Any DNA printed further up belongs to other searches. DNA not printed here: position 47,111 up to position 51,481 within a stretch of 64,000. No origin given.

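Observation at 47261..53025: Split RHS toxin: a stop-terminated 1357-aa shell gene followed by separately initiated core-plus-toxin 'tip' genes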

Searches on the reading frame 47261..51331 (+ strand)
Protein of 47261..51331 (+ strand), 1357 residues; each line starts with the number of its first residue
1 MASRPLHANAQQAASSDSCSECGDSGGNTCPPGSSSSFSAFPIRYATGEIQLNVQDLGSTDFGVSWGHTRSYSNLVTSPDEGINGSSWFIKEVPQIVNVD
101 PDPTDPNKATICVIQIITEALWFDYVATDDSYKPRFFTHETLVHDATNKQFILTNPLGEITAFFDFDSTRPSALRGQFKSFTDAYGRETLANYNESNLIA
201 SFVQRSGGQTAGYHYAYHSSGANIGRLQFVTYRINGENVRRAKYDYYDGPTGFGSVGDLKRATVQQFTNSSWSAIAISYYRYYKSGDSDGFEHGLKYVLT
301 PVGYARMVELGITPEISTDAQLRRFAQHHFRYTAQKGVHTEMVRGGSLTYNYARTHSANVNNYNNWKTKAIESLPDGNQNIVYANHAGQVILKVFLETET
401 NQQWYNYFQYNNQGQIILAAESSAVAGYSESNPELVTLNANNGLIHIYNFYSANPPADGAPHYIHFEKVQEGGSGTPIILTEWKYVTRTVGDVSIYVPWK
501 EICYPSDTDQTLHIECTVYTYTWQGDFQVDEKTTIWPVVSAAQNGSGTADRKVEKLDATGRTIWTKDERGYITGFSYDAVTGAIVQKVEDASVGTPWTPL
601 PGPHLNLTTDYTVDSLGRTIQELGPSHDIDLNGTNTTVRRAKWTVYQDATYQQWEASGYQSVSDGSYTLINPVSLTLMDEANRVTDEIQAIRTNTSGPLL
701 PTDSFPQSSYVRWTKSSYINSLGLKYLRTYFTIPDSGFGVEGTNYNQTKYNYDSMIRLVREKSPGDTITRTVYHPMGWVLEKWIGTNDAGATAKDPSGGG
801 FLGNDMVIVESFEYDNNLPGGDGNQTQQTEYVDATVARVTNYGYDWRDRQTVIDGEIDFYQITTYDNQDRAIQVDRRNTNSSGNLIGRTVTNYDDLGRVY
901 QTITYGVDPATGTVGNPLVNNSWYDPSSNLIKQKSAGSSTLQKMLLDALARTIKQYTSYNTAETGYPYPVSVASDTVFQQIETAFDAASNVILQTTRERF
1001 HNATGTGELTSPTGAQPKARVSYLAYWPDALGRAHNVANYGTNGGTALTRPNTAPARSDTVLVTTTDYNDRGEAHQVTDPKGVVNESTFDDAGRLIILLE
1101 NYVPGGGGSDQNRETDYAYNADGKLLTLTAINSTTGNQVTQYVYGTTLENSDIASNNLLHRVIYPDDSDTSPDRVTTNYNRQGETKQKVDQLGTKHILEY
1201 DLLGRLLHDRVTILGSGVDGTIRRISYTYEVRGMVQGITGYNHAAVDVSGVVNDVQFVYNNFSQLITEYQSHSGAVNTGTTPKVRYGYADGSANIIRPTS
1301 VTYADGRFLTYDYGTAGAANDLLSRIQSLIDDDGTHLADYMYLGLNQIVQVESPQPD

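Call 5: search_protein_families(library=pfam, proteins=[window:47261-51331:+], max_evalue=0.01)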
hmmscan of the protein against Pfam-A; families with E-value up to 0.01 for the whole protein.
window:47261-51331:+ (1357 aa): 0 families

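Call 6: search_protein_families(library=ncbifam, proteins=[window:47261-51331:+], max_evalue=0.01)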
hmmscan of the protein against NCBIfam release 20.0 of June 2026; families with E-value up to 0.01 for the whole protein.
window:47261-51331:+ (1357 aa): 0 families

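Call 8: search_solved_structures(query=window:47261-51331:+, max_evalue=1)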
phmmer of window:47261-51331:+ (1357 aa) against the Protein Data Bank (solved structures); distinct sequences matched with E-value up to 1: 0.

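Call 9: find_homologous_proteins(query=window:47261-51331:+, max_evalue=0.00001)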
Query window:47261-51331:+ (1357 aa): 66 proteins with E <= 0.00001 among 7607 candidates.
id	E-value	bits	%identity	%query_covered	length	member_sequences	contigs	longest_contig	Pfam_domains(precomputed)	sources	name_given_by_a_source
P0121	0.0e+0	3069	98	100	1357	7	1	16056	-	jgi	jgi:hypothetical protein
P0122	0.0e+0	1890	62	100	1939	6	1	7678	-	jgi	jgi:RHS repeat-associated protein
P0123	0.0e+0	1852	60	100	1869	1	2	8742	PF15523.11,PF05593.20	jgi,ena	-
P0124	0.0e+0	1772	60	100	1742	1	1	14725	PF05593.20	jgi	jgi:RHS repeat-associated protein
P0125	0.0e+0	1729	60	97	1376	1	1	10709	-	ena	-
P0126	0.0e+0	1721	57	99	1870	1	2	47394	-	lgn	-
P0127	0.0e+0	1692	58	97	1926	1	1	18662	PF05593.20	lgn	-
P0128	0.0e+0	1647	57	99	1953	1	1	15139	-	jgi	jgi:RHS repeat-associated protein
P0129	0.0e+0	1633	58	95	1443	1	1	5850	-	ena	-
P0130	0.0e+0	1559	56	97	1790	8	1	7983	PF05593.20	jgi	-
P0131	0.0e+0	1553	56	95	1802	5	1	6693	-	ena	-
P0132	0.0e+0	1521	53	97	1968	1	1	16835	-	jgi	-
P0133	0.0e+0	1496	53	97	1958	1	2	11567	PF05593.20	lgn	-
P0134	0.0e+0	1495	53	97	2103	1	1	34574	-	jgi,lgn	-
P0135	0.0e+0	1466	50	100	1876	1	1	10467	PF05593.20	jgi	-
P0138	0.0e+0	1420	52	96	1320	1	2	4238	PF05593.20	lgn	-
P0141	0.0e+0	1384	51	98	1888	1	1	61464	PF05593.20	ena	-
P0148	0.0e+0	1304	49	94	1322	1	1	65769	-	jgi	jgi:YD repeat-containing protein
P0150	0.0e+0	1277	50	93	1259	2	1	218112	PF05593.20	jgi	jgi:YD repeat-containing protein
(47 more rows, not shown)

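Call 17: find_encoding_contigs(protein=P0125, flank=6000, max_places=2)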
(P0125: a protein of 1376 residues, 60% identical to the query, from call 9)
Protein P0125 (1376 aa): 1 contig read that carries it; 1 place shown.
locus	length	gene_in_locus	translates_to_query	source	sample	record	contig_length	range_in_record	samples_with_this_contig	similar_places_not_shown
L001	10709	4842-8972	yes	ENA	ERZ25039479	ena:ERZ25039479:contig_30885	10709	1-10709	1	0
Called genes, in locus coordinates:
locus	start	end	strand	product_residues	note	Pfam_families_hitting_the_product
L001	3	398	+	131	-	?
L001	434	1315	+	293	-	PF03602:Cons_hypoth95, PF05175:MTS (faint)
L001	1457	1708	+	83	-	-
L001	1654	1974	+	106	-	-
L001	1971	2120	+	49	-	-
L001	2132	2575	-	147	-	-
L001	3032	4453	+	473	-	PF01755:Glyco_transf_25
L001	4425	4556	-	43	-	-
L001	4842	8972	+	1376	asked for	-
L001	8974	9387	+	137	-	-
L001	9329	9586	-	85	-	PF03349:Toluene_X (weak)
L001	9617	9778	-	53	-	-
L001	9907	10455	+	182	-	-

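Call 18: find_encoding_contigs(protein=P0138, flank=6000, max_places=2)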
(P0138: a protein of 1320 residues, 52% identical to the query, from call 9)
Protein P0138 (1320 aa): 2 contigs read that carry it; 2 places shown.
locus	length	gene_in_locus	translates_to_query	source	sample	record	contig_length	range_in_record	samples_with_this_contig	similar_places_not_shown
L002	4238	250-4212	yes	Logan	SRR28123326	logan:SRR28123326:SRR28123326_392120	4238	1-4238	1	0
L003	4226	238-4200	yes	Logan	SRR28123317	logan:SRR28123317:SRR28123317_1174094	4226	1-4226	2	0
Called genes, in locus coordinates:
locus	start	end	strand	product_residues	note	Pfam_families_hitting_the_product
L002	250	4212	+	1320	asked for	PF05593:RHS_repeat (faint)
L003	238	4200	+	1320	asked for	PF05593:RHS_repeat (faint)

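Call 21: find_encoding_contigs(protein=P0121, flank=10000, max_places=1)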
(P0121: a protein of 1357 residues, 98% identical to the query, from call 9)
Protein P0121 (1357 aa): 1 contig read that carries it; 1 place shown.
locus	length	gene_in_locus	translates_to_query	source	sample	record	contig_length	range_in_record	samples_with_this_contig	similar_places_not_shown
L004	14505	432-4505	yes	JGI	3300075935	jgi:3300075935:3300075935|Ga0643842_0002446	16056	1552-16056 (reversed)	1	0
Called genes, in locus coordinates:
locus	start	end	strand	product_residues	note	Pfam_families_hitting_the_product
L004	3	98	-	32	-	?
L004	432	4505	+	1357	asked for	-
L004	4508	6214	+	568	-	PF05593:RHS_repeat (faint), PF25023:TEN_YD-shell (weak)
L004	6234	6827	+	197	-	-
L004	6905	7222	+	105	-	-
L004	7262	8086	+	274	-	PF04055:Radical_SAM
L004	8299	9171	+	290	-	-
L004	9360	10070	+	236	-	PF04989:RMNT_CmcI, PF13578:Methyltransf_24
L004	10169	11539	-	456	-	PF00535:Glycos_transf_2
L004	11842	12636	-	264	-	PF10111:Glyco_tranf_2_2 (faint), PF02709:Glyco_transf_7C (weak)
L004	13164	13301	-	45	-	-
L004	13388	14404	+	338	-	-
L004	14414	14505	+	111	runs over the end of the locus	-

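Call 22: find_encoding_contigs(protein=P0148, flank=10000, max_places=1)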
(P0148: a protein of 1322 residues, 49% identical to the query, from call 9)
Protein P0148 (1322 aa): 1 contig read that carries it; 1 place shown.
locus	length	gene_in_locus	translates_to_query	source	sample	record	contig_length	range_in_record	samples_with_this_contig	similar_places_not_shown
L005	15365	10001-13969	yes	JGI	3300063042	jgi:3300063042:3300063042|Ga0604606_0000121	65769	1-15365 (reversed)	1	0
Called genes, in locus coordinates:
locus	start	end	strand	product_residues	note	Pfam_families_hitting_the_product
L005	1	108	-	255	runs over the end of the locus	-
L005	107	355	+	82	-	-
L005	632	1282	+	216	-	PF00041:fn3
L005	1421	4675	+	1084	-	PF25591:LRV_2 (faint), PF02985:HEAT (faint), PF10098:DUF2336 (faint), PF01816:LRV (weak)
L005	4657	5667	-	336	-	PF07728:AAA_5 (weak), PF00004:AAA (weak)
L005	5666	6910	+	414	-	PF13203:DUF2201_N, PF09967:DUF2201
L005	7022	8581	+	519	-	PF00999:Na_H_Exchanger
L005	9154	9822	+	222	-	-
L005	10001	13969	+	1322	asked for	-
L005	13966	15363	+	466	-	?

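Call 23: find_encoding_contigs(protein=P0150, flank=10000, max_places=1)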
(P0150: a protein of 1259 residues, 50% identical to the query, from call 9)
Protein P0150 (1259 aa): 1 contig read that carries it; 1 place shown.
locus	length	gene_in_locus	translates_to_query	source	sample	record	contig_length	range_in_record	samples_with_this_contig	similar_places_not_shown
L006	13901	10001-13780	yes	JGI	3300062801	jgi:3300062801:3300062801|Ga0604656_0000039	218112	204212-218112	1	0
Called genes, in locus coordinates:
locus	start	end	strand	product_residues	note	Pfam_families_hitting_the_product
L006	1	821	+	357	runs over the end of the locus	PF00753:Lactamase_B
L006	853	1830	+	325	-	-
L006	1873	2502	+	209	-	PF04542:Sigma70_r2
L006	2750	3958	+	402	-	-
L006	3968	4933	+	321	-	-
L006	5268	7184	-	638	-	PF00239:Resolvase, PF07508:Recombinase (faint)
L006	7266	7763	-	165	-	-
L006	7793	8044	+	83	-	-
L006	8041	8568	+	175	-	-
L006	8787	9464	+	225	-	PF04542:Sigma70_r2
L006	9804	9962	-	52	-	-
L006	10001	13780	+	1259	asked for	PF05593:RHS_repeat (faint)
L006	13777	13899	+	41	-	?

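Call 33: find_encoding_contigs(protein=P0126, flank=10000, max_places=1)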
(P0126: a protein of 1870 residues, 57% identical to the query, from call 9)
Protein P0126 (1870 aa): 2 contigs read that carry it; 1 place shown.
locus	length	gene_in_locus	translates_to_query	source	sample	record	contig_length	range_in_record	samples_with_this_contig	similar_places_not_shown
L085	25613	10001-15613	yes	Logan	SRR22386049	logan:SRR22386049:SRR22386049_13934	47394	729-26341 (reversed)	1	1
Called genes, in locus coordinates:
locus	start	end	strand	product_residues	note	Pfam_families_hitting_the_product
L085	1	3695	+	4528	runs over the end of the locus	PF13385:Laminin_G_3, PF17957:Big_7, PF26766:Choice_anch_L, PF13287:Fn3_assoc, PF13290:CHB_HEX_C_1, PF17957:Big_7, PF17957:Big_7, PF17892:Cadherin_5, +16 more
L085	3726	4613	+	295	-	PF00023:Ank (faint), PF12796:Ank_2 (weak), PF13606:Ank_3 (faint), PF24521:Ank_KRIT1 (faint), PF12796:Ank_2 (weak), PF13637:Ank_4 (weak), PF12796:Ank_2, PF13857:Ank_5 (weak)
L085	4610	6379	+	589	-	-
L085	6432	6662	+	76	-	-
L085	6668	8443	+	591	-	PF13632:Glyco_trans_2_3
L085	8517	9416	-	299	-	PF04151:PPC (faint), PF07705:CARDB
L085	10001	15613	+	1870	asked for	-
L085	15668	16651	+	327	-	-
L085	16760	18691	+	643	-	PF01075:Glyco_transf_9 (weak)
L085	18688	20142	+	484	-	PF00535:Glycos_transf_2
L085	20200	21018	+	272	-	-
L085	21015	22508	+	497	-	PF02310:B12-binding, PF04055:Radical_SAM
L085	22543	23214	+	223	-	PF05050:Methyltransf_21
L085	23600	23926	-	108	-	-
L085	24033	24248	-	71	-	-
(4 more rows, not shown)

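Call 34: find_encoding_contigs(protein=P0127, flank=10000, max_places=1)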
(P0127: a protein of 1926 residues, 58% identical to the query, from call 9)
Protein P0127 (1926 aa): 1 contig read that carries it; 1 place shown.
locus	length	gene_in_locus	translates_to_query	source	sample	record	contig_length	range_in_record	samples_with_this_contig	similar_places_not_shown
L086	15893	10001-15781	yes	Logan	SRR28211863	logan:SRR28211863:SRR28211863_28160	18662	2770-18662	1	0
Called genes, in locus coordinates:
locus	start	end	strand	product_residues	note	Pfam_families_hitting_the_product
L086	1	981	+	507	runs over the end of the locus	PF08706:D5_N (weak), PF19263:DUF5906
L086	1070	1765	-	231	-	PF08238:Sel1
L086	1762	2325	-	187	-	-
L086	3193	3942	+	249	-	PF01755:Glyco_transf_25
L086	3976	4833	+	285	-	PF20330:DUF6625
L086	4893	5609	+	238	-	PF13489:Methyltransf_23, PF08241:Methyltransf_11, PF08242:Methyltransf_12 (weak), PF13649:Methyltransf_25, PF13847:Methyltransf_31 (weak)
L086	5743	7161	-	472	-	PF01755:Glyco_transf_25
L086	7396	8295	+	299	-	PF04577:Glyco_transf_61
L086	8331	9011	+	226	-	PF03567:Sulfotransfer_2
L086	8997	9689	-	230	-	-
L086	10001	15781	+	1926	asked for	PF05593:RHS_repeat (faint)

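Call 35: find_encoding_contigs(protein=P0128, flank=10000, max_places=1)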
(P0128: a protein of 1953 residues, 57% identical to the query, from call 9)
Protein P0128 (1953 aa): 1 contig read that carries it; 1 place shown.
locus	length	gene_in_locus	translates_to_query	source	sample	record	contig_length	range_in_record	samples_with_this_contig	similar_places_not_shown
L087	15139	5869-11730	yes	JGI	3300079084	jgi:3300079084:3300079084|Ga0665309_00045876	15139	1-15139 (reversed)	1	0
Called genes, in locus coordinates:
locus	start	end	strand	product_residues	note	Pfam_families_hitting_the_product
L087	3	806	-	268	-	?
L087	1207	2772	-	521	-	PF08450:SGL (faint), PF06739:SBBP (faint), PF24684:Vgb_lyase (weak), PF01436:NHL (weak)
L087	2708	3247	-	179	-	-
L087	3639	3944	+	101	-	-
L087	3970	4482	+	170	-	-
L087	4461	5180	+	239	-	-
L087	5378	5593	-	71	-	-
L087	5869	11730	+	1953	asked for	-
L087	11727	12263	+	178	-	-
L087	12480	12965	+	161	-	PF13539:Peptidase_M15_4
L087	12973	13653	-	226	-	-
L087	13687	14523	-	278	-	-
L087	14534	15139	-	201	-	?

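Call 60: search_solved_structures(query=A4, max_evalue=0.01)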
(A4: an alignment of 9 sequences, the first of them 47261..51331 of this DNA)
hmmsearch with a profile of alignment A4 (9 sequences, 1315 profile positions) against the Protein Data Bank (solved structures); distinct sequences matched with E-value up to 0.01: 0.
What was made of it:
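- Tried and rejected: Sequence searches of the shell against PDB chains found nothing, either as a single sequence or as a 9-sequence profile (calls 8, 60).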
